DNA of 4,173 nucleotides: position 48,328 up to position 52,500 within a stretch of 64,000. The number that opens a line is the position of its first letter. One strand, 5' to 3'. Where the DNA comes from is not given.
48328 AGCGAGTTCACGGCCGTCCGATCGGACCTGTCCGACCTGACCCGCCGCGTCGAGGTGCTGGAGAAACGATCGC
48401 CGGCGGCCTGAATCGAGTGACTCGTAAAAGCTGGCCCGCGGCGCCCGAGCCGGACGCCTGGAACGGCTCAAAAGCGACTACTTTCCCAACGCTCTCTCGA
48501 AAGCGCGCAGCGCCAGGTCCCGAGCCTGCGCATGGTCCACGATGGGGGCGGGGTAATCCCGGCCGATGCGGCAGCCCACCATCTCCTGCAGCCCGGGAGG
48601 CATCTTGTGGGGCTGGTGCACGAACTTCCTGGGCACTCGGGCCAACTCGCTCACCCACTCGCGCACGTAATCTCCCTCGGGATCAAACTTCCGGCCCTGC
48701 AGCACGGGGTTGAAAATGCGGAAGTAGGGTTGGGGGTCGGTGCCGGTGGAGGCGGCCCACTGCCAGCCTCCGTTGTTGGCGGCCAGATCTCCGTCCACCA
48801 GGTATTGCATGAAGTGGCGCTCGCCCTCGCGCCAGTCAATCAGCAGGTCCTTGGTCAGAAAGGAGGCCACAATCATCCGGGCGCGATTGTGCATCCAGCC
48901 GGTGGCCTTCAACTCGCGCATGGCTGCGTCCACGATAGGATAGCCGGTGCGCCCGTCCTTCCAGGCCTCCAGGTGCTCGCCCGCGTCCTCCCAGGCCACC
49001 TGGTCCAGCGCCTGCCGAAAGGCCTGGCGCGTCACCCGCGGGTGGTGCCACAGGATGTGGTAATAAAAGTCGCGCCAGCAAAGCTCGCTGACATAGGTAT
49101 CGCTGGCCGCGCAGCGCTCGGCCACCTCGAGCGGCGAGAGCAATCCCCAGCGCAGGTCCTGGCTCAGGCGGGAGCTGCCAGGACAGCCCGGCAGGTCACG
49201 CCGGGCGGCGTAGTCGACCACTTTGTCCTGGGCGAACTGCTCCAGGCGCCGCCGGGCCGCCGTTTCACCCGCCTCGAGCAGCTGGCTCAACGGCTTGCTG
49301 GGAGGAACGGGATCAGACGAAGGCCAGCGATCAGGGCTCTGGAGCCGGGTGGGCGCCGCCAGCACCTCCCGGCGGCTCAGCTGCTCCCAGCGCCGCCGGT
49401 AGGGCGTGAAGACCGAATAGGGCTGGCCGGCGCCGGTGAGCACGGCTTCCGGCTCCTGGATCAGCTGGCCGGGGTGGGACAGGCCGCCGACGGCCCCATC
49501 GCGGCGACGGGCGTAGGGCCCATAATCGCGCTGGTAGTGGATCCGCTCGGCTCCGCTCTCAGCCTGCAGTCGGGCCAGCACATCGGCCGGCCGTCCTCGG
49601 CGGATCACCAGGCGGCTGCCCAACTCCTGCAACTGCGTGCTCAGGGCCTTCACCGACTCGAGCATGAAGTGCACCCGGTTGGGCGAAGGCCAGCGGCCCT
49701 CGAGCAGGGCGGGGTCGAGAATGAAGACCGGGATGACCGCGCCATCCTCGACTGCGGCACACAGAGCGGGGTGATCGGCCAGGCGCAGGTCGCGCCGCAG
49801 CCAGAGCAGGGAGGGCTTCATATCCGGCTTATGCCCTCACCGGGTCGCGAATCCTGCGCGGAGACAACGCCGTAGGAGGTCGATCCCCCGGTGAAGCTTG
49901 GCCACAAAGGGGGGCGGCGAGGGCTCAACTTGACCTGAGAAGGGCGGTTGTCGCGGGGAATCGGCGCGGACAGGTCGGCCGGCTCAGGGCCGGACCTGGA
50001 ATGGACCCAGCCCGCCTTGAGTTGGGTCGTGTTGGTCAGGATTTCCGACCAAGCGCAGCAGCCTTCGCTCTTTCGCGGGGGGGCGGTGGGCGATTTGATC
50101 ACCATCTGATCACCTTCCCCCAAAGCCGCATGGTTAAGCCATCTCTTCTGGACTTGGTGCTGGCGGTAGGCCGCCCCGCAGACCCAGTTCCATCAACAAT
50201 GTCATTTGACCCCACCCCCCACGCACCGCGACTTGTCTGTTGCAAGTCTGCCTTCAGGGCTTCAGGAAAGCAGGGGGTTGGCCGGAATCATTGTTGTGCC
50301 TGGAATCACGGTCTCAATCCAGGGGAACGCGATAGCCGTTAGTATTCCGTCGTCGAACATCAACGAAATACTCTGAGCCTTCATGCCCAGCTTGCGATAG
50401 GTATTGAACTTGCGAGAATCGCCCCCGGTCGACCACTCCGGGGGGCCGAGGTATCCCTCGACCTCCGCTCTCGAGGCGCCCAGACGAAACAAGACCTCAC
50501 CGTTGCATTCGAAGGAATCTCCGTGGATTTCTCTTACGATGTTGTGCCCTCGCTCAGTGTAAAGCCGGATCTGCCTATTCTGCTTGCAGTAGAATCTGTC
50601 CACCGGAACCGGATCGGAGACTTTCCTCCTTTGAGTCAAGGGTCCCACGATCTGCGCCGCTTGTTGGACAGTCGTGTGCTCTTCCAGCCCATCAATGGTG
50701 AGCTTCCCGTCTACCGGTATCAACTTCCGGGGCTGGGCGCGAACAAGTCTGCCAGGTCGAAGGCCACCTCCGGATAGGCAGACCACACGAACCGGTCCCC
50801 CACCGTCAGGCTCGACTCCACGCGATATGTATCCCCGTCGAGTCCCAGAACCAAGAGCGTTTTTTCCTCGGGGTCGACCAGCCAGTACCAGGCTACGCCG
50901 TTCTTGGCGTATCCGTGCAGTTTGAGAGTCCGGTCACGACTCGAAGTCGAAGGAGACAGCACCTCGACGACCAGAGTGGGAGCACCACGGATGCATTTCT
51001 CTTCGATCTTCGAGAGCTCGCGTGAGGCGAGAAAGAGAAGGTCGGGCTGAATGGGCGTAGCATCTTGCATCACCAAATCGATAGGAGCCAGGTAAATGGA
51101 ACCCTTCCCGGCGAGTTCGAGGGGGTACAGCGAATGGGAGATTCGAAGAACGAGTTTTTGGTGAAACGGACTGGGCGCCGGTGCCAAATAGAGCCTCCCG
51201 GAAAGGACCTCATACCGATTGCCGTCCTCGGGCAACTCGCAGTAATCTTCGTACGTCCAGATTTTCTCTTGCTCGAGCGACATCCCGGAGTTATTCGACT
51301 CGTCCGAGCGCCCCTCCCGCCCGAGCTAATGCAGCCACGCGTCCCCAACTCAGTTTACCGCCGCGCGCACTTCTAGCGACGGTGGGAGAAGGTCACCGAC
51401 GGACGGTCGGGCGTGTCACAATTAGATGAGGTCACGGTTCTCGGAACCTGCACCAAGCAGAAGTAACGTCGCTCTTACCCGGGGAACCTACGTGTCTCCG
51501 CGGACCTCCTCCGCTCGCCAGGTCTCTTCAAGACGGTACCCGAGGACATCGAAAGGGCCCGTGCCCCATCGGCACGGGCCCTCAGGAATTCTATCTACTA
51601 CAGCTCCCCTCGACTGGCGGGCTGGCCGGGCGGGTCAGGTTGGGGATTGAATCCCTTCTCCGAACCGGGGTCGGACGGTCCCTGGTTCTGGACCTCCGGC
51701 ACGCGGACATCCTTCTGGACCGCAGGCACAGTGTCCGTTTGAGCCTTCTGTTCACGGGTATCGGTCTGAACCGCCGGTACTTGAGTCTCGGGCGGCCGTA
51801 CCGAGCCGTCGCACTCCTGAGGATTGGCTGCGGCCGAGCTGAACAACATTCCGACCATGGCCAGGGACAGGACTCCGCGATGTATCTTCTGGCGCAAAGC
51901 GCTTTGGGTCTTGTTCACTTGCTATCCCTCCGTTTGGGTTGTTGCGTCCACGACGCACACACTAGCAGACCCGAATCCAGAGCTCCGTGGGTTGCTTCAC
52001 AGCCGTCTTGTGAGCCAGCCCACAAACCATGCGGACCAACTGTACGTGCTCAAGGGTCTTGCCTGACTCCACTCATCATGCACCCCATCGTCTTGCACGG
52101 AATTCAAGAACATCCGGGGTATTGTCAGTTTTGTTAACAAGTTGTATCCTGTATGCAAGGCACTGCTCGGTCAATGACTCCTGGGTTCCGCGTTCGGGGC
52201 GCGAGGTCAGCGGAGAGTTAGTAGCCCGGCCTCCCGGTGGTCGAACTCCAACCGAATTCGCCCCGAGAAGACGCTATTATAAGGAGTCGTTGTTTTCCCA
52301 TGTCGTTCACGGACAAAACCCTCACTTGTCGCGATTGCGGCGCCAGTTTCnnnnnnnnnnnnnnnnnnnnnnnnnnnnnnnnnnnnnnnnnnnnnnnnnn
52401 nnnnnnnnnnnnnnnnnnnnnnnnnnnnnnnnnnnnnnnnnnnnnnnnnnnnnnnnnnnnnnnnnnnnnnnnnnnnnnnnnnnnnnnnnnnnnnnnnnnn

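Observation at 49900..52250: Lower-GC (~55%) islet with a Uma2-family nuclease cassette and small secreted protein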

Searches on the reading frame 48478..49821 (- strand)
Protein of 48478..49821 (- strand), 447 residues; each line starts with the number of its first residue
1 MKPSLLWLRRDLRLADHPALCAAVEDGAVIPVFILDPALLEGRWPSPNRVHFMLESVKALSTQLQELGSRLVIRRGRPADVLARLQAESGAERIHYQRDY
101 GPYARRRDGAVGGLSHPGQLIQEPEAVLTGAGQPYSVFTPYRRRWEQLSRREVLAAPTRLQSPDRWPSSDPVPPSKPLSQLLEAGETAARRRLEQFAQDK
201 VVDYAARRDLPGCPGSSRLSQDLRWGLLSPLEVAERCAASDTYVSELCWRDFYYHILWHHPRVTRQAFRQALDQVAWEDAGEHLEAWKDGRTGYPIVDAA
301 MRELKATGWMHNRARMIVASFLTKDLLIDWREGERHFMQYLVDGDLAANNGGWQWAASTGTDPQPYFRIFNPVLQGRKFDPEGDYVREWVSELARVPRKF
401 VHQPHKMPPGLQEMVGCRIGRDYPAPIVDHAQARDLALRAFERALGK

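Call 5: search_protein_families(library=pfam, proteins=[window:48478-49821:-], max_evalue=0.01)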
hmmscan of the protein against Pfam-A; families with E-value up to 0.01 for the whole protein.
window:48478-49821:- (447 aa): 2 families
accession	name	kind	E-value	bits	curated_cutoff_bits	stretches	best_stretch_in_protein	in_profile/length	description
PF03441.19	FAD_binding_7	-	7e-94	313.4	27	1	244-442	2-202/203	FAD binding domain of DNA photolyase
PF00875.24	DNA_photolyase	-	4.7e-43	147.4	26.6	1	4-150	1-157/164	DNA photolyase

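Call 12: find_related_loci(query=window:48478-49821:-, collection=genome_contigs, flank=10000)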
Query window:48478-49821:- (447 aa) in genome_contigs; peptide patterns used: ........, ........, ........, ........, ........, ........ (x = any residue, [..] = any of these).
120 stretches matched a pattern; 101 encode a relative of the query (tblastn E <= 1e-3); the best 80 are kept; 80 distinct loci.
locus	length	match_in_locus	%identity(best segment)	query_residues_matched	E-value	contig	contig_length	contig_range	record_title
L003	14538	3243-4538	91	16-447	0e+0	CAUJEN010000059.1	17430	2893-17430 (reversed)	MAG: Candidatus Eremiobacteraeota bacterium isolate KLAP168 genome assembly, contig: KLAP168_363330, whole genome shotgu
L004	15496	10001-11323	68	1-447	0e+0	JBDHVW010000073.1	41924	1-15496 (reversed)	MAG: Vulcanimicrobiota bacterium isolate AS-MICRO-3CA.307 NODE_3356_length_41924_cov_5.096428, whole genome shotgun sequ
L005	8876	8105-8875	90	1-257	1e-141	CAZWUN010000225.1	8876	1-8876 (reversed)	MAG TPA_asm: uncultured Burkholderiales bacterium isolate SRP329715_co1_362 genome assembly, contig: NODE_12114_length_8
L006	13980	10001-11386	49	1-442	7e-138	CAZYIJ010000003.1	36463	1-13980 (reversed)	MAG TPA_asm: uncultured Anaerolineaceae bacterium isolate binchicken_co45_694 genome assembly, contig: NODE_1599_length_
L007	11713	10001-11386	49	1-442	8e-137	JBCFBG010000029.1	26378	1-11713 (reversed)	MAG: Anaerolineaceae bacterium isolate maxbin2.bin.9 NODE_595_length_26378_cov_43.927905, whole genome shotgun sequence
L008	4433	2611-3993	48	1-441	4e-133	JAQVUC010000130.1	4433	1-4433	MAG: Anaerolineaceae bacterium isolate STF1_47 NODE_82797_length_4433_cov_2.760334_Sandtown_F1, whole genome shotgun seq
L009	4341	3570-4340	84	1-257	3e-133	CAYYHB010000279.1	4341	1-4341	MAG TPA_asm: uncultured Burkholderiales bacterium isolate SRP329715_co1_347 genome assembly, contig: NODE_32128_length_4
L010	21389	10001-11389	49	4-441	3e-128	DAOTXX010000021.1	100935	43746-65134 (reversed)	MAG TPA_asm: Thermoflexales bacterium isolate H21_290 k133_3169917, whole genome shotgun sequence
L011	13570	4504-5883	47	5-442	5e-128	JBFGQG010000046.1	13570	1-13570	MAG: Anaerolineales bacterium isolate Mix_sand04.2021.02.G.36 k141_2156887_length_13570_cov_8.2206, whole genome shotgun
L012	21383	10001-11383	45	1-442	1e-125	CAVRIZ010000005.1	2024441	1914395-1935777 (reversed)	MAG: uncultured Chloroflexia bacterium isolate MFD05942.bin.1.115 genome assembly, contig: contig_11739, whole genome sh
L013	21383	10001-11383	44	1-442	3e-124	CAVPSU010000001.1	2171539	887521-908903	MAG: uncultured Chloroflexia bacterium isolate MFD09730.bin.2.106 genome assembly, contig: contig_13157, whole genome sh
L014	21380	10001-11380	45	5-442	5e-120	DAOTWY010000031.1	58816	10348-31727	MAG TPA_asm: Anaerolineae bacterium isolate H16_184 k91_1774320, whole genome shotgun sequence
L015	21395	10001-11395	47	1-447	4e-119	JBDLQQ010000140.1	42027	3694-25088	MAG: Verrucomicrobiota bacterium isolate icacos_2019_sw_WHONDRS-S19S_0094_B_bin.100 scaffold_2128741, whole genome shotg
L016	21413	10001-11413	44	3-444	4e-118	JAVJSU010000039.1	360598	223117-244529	MAG: Aggregatilineales bacterium isolate G1-WW12-24 k141_100435, whole genome shotgun sequence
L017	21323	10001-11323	45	4-442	6e-118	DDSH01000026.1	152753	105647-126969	MAG TPA_asm: Anaerolineales bacterium UBA2395 UBA2395_contig_3136, whole genome shotgun sequence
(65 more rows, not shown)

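Call 72: search_protein_families(library=pfam, proteins=[L005:7302-7694:-, L005:7676-7906:-, L003:2349-3122:+, L003:271-2292:-], max_evalue=0.01)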
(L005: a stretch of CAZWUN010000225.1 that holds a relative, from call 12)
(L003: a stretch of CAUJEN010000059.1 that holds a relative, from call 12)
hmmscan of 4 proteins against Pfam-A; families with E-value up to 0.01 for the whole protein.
L005:7302-7694:- (130 aa): 2 families
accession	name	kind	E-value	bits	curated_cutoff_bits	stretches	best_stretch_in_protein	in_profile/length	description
PF01850.27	PIN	-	4.7e-13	50.3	23.6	1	6-125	1-118/120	PIN domain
PF10130.15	PIN_2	-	0.0069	17.1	22.4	1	95-128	89-122/133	PIN domain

L005:7676-7906:- (76 aa): 1 family
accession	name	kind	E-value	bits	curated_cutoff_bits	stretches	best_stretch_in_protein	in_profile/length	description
PF02604.26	PhdYeFM_antitox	-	2.1e-11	43.8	29.8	1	1-48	1-48/74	Antitoxin Phd_YefM, type II toxin-antitoxin system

L003:2349-3122:+ (257 aa): 1 family
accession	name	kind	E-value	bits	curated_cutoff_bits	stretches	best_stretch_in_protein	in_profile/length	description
PF00459.30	Inositol_P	-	2e-75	254.2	27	1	1-245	5-260/271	Inositol monophosphatase family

L003:271-2292:- (673 aa): 4 families
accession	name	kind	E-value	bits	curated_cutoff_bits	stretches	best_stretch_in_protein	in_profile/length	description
PF00773.25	RNB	-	1.9e-75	254.6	29.3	1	281-564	1-325/326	RNB domain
PF23161.1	HTH_RNase_II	-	7.9e-16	59.1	24.7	1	146-247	1-95/95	Double HTH domain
PF25255.1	wH_RNase_II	-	3.8e-10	40.2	27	1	75-145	7-78/78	Ribonuclease II, winged helix domain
PF18614.7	RNase_II_C_S1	-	0.0052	17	26.6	0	611-670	2-59/59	RNase II-type exonuclease C-terminal S1 domain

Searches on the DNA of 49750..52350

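Call 67: search_rna_families(source=window, start=49750, end=52350, threshold=evalue, max_evalue=1)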
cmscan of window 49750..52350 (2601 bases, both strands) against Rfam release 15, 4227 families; matches with E-value up to 1: 1.
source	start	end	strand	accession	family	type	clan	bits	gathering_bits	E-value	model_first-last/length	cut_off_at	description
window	51554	51582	+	RF00506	Thr_leader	Cis-reg; leader;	-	20.5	55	0.93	84-112/118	no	Threonine operon leader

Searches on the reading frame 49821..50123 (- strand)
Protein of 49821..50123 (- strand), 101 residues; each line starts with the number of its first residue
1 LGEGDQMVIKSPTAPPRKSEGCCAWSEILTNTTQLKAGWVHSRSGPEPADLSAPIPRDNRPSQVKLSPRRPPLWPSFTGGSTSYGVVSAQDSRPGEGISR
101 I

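Call 69: search_protein_families(library=pfam, proteins=[window:49821-50123:-], max_evalue=1)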
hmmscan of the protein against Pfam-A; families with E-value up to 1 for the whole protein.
window:49821-50123:- (101 aa): 0 families
